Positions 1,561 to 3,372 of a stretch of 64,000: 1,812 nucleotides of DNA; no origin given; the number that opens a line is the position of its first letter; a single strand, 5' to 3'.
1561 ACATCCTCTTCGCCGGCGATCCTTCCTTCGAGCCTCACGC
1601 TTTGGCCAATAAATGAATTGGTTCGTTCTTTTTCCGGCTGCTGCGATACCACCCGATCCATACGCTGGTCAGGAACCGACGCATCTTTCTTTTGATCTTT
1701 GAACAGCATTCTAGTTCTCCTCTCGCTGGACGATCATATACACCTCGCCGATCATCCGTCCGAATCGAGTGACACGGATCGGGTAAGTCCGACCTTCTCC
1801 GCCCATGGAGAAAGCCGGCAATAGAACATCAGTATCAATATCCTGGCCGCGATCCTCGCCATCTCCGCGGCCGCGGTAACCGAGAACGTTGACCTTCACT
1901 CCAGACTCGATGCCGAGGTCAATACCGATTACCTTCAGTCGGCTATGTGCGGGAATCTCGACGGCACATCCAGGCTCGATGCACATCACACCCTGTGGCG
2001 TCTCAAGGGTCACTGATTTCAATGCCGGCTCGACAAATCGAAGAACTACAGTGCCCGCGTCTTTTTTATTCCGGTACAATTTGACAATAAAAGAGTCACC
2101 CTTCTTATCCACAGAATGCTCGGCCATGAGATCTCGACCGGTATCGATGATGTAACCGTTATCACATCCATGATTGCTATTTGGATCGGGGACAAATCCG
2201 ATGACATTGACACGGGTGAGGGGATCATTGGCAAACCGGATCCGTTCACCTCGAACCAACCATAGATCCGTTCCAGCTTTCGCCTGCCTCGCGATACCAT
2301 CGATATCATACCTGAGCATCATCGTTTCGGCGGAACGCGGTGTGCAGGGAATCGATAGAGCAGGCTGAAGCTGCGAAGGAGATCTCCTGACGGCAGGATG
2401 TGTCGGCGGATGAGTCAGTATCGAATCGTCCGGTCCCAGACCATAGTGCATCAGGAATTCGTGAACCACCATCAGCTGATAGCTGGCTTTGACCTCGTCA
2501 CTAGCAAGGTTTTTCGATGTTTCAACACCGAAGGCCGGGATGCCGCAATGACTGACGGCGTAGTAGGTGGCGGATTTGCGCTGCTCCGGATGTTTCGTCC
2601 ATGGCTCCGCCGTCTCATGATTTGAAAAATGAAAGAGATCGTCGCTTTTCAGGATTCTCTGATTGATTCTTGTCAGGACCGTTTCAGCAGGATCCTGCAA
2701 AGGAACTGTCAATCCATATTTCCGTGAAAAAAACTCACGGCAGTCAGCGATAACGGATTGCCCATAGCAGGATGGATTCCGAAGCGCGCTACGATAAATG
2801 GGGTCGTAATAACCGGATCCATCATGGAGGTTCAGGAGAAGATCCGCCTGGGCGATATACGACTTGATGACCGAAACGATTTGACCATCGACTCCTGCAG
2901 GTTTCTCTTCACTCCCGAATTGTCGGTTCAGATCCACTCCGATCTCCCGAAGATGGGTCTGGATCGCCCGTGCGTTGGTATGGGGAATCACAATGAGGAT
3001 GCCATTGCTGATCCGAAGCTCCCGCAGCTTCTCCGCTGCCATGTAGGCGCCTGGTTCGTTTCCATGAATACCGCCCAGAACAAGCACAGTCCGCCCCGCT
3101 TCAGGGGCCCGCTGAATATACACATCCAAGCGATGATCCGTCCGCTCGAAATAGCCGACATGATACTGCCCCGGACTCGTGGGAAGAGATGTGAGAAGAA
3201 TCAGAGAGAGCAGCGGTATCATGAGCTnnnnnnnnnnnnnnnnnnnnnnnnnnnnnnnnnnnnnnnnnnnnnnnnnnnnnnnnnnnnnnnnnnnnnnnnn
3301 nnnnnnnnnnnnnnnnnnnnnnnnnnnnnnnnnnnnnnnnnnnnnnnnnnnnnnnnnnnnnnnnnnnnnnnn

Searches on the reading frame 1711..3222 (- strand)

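Call 69: search_protein_families(library=pfam, proteins=[window:1711-3222:-], max_evalue=0.00001)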
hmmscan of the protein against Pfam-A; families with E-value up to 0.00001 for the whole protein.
window:1711-3222:- (503 aa): 3 families
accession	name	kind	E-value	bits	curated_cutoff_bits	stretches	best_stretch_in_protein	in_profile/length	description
PF17033.10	Peptidase_M99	-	1e-25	91.1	27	1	44-258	37-245/267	Carboxypeptidase controlling helical cell shape catalytic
PF24827.1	AstE_AspA_cat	-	5.9e-09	36.2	25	1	43-134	2-105/192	Succinylglutamate desuccinylase/Aspartoacylase catalytic domain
PF17129.9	Peptidase_M99_C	-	1.4e-06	28.9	27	1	304-397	9-100/100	C-terminal domain of metallo-carboxypeptidase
